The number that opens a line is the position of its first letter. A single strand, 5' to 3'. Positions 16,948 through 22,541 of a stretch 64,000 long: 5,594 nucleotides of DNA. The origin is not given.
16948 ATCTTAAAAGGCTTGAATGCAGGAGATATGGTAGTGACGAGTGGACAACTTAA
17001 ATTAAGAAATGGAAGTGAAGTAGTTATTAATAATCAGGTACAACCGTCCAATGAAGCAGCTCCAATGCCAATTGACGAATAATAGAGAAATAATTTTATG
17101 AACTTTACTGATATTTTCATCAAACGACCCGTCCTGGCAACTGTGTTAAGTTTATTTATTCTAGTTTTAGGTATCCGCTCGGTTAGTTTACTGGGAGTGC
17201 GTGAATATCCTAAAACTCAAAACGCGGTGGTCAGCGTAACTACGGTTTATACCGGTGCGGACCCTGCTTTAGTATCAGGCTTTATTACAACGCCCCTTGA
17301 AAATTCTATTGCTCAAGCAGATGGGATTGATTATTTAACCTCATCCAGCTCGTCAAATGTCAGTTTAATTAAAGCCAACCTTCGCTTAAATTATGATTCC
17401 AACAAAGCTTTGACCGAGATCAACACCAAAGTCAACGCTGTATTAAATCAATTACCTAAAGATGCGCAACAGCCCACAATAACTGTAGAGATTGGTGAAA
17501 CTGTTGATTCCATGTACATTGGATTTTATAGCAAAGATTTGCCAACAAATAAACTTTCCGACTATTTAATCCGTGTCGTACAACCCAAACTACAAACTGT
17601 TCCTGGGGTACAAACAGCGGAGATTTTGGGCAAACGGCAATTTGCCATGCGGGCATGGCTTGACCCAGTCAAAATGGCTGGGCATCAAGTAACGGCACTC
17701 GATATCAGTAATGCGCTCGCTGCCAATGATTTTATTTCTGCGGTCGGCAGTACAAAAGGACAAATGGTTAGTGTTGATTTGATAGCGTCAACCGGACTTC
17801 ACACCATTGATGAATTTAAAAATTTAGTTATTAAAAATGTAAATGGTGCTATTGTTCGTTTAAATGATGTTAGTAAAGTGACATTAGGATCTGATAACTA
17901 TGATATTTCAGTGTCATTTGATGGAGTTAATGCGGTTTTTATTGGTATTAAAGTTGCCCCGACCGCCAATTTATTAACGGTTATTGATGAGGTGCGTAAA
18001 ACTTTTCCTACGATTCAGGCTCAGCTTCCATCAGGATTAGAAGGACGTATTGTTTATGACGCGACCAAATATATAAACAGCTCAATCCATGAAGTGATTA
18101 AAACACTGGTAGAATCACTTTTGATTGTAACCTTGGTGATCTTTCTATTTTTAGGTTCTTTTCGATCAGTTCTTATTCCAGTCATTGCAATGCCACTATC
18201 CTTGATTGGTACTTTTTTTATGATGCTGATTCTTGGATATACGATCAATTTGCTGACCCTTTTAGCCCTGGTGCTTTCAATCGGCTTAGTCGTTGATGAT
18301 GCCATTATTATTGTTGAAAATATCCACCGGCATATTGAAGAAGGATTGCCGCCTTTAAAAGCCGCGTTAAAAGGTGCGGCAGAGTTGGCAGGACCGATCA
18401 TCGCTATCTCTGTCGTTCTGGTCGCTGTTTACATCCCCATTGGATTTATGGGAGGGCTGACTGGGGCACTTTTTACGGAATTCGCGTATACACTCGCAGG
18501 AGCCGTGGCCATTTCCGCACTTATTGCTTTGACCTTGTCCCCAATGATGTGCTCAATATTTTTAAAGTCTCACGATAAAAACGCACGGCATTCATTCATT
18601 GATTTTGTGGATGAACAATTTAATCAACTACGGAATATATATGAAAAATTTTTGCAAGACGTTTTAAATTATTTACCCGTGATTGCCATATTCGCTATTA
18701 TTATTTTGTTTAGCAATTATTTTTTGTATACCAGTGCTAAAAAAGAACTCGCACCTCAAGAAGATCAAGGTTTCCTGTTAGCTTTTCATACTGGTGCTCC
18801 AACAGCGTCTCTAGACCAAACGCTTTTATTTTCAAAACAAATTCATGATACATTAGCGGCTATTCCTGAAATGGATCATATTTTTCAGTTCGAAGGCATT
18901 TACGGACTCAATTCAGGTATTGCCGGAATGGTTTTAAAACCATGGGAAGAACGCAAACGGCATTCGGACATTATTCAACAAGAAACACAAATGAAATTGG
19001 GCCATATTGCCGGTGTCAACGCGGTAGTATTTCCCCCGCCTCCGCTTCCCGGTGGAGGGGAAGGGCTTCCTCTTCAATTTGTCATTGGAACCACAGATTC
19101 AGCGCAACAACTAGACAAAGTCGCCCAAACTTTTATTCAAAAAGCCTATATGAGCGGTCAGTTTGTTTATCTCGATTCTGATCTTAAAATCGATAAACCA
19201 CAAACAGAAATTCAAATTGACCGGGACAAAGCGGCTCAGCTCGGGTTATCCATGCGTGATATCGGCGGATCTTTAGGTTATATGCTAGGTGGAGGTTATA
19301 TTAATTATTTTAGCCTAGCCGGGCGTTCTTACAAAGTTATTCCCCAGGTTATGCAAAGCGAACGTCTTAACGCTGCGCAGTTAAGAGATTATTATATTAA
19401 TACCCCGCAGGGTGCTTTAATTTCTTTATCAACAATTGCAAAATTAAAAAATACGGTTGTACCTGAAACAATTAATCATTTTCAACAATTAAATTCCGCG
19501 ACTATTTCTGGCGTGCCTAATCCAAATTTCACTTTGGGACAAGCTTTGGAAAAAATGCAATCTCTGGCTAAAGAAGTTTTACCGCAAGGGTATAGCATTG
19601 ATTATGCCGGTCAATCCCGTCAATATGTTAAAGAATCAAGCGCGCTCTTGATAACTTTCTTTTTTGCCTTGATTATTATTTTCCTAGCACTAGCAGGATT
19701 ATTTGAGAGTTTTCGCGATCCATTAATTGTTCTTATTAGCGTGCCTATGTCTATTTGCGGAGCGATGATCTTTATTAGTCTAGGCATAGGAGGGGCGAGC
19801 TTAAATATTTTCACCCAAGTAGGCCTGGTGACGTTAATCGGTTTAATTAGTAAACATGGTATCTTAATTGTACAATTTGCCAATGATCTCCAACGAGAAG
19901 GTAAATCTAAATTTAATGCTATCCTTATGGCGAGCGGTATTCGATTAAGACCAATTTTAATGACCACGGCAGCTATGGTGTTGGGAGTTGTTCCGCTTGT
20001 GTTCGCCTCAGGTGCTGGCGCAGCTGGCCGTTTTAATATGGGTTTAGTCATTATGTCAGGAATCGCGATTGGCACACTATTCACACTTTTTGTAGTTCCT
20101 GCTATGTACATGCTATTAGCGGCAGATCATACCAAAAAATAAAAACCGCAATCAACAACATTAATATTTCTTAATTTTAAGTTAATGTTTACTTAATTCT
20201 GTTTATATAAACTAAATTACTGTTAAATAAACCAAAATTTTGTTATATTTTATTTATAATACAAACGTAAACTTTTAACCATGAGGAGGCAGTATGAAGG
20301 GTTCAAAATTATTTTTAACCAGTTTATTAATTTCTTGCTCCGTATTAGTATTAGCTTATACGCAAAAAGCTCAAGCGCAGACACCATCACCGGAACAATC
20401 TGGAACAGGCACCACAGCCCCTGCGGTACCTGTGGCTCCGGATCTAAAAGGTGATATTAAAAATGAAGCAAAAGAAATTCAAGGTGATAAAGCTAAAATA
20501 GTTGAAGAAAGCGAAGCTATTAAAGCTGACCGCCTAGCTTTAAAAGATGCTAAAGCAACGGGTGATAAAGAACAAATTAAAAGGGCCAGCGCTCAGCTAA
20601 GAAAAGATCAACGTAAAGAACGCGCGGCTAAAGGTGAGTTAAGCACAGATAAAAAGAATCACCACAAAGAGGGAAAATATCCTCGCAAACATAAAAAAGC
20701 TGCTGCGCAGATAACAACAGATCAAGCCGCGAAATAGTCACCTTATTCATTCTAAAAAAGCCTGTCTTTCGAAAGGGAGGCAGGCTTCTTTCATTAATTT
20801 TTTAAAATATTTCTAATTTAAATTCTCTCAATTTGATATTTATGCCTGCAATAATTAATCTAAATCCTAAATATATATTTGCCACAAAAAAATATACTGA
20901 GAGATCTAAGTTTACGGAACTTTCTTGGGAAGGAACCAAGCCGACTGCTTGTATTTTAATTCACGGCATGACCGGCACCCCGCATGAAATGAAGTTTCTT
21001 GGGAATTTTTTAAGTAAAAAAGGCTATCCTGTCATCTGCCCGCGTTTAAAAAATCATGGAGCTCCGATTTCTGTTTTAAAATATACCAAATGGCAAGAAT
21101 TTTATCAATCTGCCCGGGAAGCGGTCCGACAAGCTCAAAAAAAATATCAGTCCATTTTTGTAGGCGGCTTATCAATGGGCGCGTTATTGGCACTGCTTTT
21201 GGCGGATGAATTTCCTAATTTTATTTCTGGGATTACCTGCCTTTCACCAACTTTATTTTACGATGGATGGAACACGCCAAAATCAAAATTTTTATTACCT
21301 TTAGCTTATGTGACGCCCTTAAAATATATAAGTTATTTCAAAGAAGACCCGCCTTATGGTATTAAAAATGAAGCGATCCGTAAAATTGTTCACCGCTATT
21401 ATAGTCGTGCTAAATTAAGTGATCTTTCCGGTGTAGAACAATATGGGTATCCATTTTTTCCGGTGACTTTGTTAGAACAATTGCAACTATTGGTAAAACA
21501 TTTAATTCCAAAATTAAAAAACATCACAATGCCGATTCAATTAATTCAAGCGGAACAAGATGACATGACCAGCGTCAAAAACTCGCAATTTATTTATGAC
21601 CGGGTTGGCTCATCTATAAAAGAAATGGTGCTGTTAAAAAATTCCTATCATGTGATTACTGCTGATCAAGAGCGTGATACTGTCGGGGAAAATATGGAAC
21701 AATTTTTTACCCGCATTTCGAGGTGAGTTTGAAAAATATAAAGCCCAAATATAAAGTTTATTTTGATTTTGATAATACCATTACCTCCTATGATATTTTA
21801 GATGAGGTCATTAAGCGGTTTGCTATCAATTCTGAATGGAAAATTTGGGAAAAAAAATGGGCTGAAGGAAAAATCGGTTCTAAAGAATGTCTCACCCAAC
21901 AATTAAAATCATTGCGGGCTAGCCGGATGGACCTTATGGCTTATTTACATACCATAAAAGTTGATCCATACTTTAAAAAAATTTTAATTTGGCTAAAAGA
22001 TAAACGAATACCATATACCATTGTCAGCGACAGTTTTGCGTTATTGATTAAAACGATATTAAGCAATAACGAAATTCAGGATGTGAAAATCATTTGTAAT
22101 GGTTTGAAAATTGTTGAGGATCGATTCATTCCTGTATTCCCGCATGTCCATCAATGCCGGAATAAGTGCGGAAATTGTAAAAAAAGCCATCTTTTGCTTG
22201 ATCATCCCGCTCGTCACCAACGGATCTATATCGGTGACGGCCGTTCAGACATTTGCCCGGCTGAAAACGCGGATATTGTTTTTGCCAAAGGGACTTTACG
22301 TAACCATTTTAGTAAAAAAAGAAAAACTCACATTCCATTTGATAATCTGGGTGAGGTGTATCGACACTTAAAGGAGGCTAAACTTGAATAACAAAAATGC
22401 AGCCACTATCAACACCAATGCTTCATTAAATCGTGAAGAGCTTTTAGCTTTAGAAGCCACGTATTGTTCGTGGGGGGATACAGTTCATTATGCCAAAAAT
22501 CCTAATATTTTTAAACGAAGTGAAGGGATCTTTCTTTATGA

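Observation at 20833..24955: Tightly overlapped four-gene operon (alpha/beta hydrolase, MtnX-like HAD phosphatase, class III aminotransferase, FemAB-like transferase) of unknown pathway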

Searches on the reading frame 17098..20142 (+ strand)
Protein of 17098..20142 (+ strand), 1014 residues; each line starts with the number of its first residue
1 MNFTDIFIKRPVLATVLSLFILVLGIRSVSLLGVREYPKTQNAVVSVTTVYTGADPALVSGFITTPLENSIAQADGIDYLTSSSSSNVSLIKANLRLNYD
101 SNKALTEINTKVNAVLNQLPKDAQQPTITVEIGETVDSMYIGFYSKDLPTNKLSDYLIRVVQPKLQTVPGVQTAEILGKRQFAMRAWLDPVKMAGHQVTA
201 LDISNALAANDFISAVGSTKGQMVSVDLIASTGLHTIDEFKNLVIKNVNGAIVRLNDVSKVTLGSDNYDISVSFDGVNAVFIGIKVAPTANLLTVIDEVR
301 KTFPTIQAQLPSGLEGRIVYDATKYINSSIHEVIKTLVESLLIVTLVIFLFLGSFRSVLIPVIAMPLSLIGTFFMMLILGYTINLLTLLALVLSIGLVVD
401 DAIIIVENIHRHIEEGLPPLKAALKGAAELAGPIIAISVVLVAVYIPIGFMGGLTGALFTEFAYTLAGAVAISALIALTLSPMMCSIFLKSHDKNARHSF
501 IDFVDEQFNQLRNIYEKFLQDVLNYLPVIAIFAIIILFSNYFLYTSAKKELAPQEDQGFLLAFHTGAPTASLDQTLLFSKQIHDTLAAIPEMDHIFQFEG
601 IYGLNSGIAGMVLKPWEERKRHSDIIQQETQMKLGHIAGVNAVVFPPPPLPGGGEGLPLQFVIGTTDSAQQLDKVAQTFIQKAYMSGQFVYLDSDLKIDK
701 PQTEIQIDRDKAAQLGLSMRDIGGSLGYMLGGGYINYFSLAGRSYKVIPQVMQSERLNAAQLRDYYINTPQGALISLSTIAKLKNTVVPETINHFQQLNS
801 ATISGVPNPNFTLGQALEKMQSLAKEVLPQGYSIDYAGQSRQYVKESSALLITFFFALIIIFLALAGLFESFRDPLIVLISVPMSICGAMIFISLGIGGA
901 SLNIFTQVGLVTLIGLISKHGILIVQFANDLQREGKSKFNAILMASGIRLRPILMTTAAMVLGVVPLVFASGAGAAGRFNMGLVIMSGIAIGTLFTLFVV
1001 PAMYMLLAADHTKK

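Call 8: search_protein_families(library=pfam, proteins=[window:17098-20142:+])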
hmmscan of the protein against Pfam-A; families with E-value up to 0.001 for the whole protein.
window:17098-20142:+ (1014 aa): 2 families
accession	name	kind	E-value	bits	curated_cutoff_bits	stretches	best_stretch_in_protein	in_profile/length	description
PF00873.25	ACR_tran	-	1.1e-267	891.2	28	1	4-1007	2-1020/1021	AcrB/AcrD/AcrF family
PF03176.21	MMPL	-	2.7e-12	46.7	20.5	2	815-1008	105-303/333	MMPL family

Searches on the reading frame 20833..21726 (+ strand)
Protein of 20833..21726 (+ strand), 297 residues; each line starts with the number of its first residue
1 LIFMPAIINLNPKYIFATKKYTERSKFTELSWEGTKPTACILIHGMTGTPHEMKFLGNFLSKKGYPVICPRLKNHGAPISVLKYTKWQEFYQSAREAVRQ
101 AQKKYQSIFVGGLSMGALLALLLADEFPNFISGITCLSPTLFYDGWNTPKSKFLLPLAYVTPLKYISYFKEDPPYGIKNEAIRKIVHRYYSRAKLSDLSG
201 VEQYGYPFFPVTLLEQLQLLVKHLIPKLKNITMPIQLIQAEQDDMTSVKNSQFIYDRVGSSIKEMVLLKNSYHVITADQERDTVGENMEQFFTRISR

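Call 4: search_protein_families(library=pfam, proteins=[window:20833-21726:+])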
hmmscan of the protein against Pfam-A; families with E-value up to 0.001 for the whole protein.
window:20833-21726:+ (297 aa): 4 families
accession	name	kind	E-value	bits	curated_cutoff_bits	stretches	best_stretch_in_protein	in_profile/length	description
PF12146.15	Hydrolase_4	-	5.6e-19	68.8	27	1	39-279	6-238/239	Serine aminopeptidase, S33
PF00561.26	Abhydrolase_1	-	2.8e-10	40.7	25.8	1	41-171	4-125/245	alpha/beta hydrolase fold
PF12697.13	Abhydrolase_6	-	5.6e-09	37.4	26.3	1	41-279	2-210/217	Alpha/beta hydrolase family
PF20408.4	Abhydrolase_11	-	6.4e-08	33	27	0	195-250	96-145/193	Alpha/beta hydrolase domain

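Call 5: search_protein_families(library=ncbifam, proteins=[window:20833-21726:+])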
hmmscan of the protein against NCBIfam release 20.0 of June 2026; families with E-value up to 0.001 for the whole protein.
window:20833-21726:+ (297 aa): 7 families
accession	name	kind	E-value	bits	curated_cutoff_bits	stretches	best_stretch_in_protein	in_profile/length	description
TIGR03695.1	menH_SHCHC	equivalog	7.8e-08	32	208.55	1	39-134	4-99/252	2-succinyl-6-hydroxy-2,4-cyclohexadiene-1-carboxylate synthase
NF011457.0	PRK14875.1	equivalog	1.5e-06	27.5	307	1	35-140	130-232/372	acetoin dehydrogenase dihydrolipoyllysine-residue acetyltransferase subunit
NF051487.1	bifunc_PcaCD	exception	1e-05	24.8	430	0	40-140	175-272/413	bifunctional 4-carboxymuconolactone decarboxylase/3-oxoadipate enol-lactonase PcaCD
TIGR03056.1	bchO_mg_che_rel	equivalog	4e-05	22.8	172.55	0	39-127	30-116/278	alpha/beta fold hydrolase BchO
NF050089.1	i_nPHAscl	equivalog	8.6e-05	21.7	300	0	227-291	225-287/288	intracellular short-chain-length polyhydroxyalkanoate depolymerase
TIGR01607.1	PST-A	paralog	0.0002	20.6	218.25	0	214-285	250-323/332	Plasmodium subtelomeric family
NF051488.1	bifunc_PcaDC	exception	0.00073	18.8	390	0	227-293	188-251/375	bifunctional 3-oxoadipate enol-lactonase/4-carboxymuconolactone decarboxylase PcaDC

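Call 20: search_solved_structures(query=window:20833-21726:+, max_evalue=0.01)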
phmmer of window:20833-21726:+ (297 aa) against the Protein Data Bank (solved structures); distinct sequences matched with E-value up to 0.01: 33.
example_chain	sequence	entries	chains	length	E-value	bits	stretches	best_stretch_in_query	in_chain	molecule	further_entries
4lhe_A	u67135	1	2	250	3.2e-29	105.1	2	35-135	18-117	Thermostable monoacylglycerol lipase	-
3rli_A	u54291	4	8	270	3.6e-29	104.9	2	34-135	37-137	Thermostable monoacylglycerol lipase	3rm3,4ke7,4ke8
4ke9_A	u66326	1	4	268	4.3e-29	104.6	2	35-135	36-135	Thermostable monoacylglycerol lipase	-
4ke6_A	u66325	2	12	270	1.8e-28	102.6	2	34-135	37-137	Thermostable monoacylglycerol lipase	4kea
7e04_A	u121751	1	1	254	8e-27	97.2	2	33-137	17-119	Lipase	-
7e0n_A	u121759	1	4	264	1.5e-26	96.3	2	38-136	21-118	Thermostable monoacylglycerol lipase,Lipase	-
5xks_A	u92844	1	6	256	3.6e-26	95.1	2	38-136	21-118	Thermostable monoacylglycerol lipase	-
8hea_A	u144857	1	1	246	5.7e-26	94.4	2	166-293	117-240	Thermostable carboxylesterase Est30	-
4fbm_A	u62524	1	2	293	4e-25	91.6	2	40-141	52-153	LipS lipolytic enzyme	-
4fbl_A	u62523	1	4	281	5.1e-25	91.3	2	40-141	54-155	LipS lipolytic enzyme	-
9jux_A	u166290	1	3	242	9.7e-23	83.8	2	38-128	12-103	Carboxylesterase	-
1tqh_A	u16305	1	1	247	1.8e-22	82.9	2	38-140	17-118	Carboxylesterase precursor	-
1r1d_A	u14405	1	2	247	1.9e-22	82.8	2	38-141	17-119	Carboxylesterase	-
8ilt_A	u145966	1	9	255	7.8e-22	80.8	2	38-142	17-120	Carboxylesterase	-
8ftp_A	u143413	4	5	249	3.2e-21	78.8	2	38-124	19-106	Alpha/beta fold hydrolase | Fluorophosphonate-binding serine hydrolase H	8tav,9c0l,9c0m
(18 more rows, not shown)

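Call 75: search_protein_families(library=padloc, proteins=[window:20833-21726:+], max_evalue=0.001)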
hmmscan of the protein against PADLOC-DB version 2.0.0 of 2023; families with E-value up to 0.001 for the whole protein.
window:20833-21726:+ (297 aa): 0 families

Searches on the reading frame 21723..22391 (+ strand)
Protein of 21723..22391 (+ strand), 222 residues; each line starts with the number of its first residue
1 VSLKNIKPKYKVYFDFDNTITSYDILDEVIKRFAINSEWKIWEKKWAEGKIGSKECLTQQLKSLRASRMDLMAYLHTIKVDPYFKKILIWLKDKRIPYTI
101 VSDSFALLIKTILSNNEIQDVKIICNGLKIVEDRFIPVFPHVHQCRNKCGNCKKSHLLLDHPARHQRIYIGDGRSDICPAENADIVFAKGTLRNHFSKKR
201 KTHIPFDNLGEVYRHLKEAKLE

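Call 4: search_protein_families(library=pfam, proteins=[window:21723-22391:+])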
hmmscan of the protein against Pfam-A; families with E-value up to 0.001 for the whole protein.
window:21723-22391:+ (222 aa): 2 families
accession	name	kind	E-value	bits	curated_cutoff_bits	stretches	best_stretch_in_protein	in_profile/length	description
PF06888.18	Put_Phosphatase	-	2.2e-12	47.3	27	1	12-187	3-195/234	Putative Phosphatase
PF12710.13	HAD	-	8.8e-09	36.5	27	1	13-178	2-186/189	haloacid dehalogenase-like hydrolase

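Call 5: search_protein_families(library=ncbifam, proteins=[window:21723-22391:+])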
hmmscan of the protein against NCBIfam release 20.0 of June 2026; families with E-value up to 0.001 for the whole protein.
window:21723-22391:+ (222 aa): 6 families
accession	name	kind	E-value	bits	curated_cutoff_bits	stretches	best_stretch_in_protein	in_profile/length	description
TIGR01489.1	DKMTPPase-SF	subfamily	4e-31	108.6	81.55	1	12-189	4-187/188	MtnX-like HAD-IB family phosphatase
NF007103.0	PRK09552.1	equivalog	7.7e-27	94.4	292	1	10-219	4-215/220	2-hydroxy-3-keto-5-methylthiopentenyl-1-phosphate phosphatase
TIGR01488.1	HAD-SF-IB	subfamily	8.3e-23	81.2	45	1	13-182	3-176/177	HAD-IB family phosphatase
TIGR03333.1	salvage_mtnX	equivalog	1.4e-21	77.4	303.2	1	12-219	2-211/214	2-hydroxy-3-keto-5-methylthiopentenyl-1-phosphate phosphatase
TIGR00338.1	serB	equivalog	2.4e-10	40.4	144.15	1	9-188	14-192/219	phosphoserine phosphatase SerB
TIGR01491.1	HAD-SF-IB-PSPlk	hypoth_equivalog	2.5e-07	30.6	151.9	1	12-190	7-189/201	phosphoserine phosphatase-like hydrolase, archaeal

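Call 19: search_solved_structures(query=window:21723-22391:+, max_evalue=0.01)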
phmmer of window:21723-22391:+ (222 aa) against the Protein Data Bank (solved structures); distinct sequences matched with E-value up to 0.01: 8.
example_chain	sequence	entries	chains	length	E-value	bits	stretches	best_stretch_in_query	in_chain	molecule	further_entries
2fea_A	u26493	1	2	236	6.9e-16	61.9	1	12-220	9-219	2-hydroxy-3-keto-5-methylthiopentenyl-1-phosphate phosphatase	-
6hyy_A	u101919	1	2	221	5.5e-08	36.1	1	12-205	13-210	Phosphoserine phosphatase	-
1nnl_A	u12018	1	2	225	5.8e-08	36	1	12-205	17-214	L-3-phosphoserine phosphatase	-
6q6j_A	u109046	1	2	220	6.1e-08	35.9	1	12-204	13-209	Phosphoserine phosphatase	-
6hyj_A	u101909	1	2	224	6.4e-08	35.8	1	12-204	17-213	Phosphoserine phosphatase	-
1l8l_A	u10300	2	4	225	2.1e-07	34.2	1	12-205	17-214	L-3-phosphoserine phosphatase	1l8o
1f5s_A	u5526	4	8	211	0.00032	23.8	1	7-115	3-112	PHOSPHOSERINE PHOSPHATASE (PSP) | Phosphoserine Phosphatase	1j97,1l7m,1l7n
1l7o_A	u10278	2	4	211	0.0015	21.5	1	7-115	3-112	PHOSPHOSERINE PHOSPHATASE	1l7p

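Call 75: search_protein_families(library=padloc, proteins=[window:21723-22391:+], max_evalue=0.001)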
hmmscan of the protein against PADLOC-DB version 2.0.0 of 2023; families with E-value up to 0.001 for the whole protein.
window:21723-22391:+ (222 aa): 0 families
